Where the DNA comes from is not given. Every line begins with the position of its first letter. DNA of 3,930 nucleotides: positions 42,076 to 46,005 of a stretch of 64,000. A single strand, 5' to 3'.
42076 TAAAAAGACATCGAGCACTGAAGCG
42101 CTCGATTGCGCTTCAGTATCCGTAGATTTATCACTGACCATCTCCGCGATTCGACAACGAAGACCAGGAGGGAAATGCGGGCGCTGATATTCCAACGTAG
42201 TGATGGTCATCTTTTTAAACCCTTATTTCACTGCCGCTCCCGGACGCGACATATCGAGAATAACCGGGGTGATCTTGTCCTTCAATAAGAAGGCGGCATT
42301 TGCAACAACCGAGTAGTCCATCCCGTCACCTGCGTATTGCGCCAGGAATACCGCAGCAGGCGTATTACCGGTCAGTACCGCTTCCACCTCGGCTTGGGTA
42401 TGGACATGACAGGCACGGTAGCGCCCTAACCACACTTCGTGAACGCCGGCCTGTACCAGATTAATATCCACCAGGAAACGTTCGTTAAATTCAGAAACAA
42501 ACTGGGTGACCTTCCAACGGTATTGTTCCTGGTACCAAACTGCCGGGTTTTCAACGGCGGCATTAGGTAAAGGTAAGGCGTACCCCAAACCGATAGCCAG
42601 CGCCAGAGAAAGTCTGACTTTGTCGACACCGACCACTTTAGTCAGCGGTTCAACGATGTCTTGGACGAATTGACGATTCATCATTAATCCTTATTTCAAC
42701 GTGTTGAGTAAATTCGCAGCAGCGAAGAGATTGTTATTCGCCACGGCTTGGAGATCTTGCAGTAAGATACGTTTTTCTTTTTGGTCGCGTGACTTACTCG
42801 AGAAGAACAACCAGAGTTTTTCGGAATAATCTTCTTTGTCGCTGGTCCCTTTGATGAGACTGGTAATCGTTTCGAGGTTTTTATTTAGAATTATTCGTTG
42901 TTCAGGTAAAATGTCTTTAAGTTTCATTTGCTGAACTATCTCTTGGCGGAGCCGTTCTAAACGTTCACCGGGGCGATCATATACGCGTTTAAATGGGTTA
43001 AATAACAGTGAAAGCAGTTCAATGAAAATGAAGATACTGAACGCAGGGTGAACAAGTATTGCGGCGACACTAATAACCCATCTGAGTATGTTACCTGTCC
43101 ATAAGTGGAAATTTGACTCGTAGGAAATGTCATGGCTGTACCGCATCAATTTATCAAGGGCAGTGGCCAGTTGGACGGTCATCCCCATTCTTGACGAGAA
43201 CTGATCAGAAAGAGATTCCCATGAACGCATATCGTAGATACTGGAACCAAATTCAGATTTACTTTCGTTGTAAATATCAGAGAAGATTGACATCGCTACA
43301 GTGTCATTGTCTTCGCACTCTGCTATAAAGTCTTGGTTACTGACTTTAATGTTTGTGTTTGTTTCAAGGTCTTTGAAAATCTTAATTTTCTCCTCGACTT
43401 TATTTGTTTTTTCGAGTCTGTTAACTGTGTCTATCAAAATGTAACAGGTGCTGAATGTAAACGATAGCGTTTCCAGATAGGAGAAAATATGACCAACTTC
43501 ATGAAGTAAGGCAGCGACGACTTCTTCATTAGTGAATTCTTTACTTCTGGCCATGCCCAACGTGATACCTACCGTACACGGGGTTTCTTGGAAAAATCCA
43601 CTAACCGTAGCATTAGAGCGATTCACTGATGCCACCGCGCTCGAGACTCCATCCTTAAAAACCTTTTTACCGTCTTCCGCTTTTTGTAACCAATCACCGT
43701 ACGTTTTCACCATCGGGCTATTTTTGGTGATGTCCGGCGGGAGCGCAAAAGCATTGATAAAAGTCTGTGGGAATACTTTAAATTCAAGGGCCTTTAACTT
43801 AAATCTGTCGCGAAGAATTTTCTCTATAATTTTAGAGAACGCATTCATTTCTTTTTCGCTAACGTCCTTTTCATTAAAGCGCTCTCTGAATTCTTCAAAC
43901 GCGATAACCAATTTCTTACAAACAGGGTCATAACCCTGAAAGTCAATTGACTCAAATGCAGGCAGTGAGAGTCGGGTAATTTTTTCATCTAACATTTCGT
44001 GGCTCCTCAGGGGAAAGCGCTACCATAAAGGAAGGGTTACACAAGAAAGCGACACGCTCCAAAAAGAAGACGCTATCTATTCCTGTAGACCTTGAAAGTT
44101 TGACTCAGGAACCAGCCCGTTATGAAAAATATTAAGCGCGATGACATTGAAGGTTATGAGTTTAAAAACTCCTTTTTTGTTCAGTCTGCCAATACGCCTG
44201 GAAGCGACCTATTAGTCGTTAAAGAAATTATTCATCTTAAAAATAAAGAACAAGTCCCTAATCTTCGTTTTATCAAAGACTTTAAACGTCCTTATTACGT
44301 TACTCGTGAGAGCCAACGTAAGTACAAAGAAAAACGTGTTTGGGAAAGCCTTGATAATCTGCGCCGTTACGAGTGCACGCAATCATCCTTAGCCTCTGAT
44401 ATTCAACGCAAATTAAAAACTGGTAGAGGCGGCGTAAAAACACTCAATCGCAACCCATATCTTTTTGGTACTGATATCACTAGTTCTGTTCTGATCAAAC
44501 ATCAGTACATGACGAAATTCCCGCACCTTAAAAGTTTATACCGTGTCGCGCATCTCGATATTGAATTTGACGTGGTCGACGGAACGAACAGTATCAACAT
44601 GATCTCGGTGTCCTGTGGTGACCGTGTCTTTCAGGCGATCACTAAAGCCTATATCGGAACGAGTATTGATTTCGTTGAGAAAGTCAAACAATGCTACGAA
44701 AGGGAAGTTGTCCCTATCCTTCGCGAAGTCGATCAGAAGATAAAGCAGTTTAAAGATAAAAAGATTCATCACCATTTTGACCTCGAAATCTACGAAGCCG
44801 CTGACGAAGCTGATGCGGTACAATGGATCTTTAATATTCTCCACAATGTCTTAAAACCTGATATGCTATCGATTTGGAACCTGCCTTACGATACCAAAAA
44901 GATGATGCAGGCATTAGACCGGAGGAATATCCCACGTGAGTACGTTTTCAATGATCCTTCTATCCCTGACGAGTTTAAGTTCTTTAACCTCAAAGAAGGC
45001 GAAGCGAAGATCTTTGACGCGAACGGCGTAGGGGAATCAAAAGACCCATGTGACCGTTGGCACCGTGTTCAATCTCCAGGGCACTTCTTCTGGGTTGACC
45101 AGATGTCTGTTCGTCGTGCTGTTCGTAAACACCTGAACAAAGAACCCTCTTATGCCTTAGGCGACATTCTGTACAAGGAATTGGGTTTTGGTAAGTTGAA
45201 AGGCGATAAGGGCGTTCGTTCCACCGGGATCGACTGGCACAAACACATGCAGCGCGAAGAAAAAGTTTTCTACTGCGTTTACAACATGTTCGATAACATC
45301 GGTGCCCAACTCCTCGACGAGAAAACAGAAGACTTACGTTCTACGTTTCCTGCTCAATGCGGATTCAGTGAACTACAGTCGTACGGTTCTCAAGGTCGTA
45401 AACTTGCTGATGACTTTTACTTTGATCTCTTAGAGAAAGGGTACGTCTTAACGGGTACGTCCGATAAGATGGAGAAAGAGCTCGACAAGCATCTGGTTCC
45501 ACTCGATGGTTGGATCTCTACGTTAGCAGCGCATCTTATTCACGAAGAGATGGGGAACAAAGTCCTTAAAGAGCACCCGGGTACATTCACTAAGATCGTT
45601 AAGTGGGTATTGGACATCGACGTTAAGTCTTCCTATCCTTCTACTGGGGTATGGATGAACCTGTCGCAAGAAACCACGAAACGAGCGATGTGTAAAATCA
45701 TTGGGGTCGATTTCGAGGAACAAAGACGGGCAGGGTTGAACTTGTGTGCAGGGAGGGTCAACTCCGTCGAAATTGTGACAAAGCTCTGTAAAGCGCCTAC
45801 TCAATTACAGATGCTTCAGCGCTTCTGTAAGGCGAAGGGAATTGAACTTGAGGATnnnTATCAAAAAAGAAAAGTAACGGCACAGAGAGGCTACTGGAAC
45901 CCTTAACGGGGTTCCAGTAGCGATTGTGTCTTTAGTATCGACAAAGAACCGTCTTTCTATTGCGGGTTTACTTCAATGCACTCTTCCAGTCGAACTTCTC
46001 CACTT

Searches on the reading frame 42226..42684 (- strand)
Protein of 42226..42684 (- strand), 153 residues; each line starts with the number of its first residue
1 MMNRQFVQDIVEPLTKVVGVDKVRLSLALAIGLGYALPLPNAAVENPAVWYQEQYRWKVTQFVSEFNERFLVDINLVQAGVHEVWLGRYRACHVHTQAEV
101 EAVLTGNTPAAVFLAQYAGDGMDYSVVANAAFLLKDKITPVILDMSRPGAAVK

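Call 85: search_protein_families(library=phrogs, proteins=[window:42226-42684:-], max_evalue=0.00001)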
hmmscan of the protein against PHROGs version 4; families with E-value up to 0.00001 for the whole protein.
window:42226-42684:- (153 aa): 1 family
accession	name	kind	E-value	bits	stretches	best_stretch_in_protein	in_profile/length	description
phrog_33967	-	unknown function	6.9e-42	143.8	1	2-140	1-139/148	-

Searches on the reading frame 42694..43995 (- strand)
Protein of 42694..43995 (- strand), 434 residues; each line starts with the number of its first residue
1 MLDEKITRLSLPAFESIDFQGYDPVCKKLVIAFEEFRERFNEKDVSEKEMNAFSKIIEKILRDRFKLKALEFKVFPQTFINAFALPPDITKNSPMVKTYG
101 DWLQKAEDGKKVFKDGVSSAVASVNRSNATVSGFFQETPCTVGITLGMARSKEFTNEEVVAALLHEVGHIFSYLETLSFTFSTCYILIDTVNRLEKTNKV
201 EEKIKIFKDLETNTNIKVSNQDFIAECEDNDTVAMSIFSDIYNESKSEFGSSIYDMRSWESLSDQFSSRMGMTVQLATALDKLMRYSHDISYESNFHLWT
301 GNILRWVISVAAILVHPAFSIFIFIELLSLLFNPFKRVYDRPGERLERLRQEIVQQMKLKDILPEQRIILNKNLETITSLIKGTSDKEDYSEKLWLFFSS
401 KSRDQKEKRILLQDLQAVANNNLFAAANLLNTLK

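Call 85: search_protein_families(library=phrogs, proteins=[window:42694-43995:-], max_evalue=0.00001)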
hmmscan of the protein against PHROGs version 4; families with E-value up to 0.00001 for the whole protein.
window:42694-43995:- (434 aa): 1 family
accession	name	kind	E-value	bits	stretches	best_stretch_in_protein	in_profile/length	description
phrog_2767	-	unknown function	4.2e-89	300.4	1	12-433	12-441/442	-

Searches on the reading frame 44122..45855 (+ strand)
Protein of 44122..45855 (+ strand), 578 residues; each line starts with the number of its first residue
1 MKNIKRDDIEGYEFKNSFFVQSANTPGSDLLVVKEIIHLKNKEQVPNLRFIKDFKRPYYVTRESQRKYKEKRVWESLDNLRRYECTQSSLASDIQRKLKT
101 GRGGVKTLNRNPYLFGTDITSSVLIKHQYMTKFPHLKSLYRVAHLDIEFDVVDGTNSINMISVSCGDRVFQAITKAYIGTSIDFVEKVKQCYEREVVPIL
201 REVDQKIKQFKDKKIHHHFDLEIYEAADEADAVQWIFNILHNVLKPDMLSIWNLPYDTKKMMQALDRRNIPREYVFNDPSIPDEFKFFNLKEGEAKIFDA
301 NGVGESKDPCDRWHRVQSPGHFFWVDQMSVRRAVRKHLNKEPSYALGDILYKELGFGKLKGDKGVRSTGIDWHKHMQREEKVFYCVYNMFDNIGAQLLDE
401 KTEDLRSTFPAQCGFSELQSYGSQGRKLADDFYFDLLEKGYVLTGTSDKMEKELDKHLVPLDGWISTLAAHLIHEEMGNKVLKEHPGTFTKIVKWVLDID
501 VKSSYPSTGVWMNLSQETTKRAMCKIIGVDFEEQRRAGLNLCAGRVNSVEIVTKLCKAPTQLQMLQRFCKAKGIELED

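Call 3: search_protein_families(library=pfam, proteins=[window:44122-45855:+], max_evalue=1)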
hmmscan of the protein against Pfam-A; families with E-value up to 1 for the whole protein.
window:44122-45855:+ (578 aa): 0 families

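Call 4: search_protein_families(library=phrogs, proteins=[window:44122-45855:+], max_evalue=0.01)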
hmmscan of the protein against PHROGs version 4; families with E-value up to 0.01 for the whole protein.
window:44122-45855:+ (578 aa): 3 families
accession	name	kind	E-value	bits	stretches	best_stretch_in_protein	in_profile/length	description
phrog_3011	-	DNA, RNA and nucleotide metabolism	2e-196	655.2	1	3-576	3-572/576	DNA polymerase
phrog_262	-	DNA, RNA and nucleotide metabolism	1.5e-08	34.2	1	50-522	36-425/856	DNA polymerase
phrog_2062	-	DNA, RNA and nucleotide metabolism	0.00033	20.4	1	338-524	272-427/502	DNA polymerase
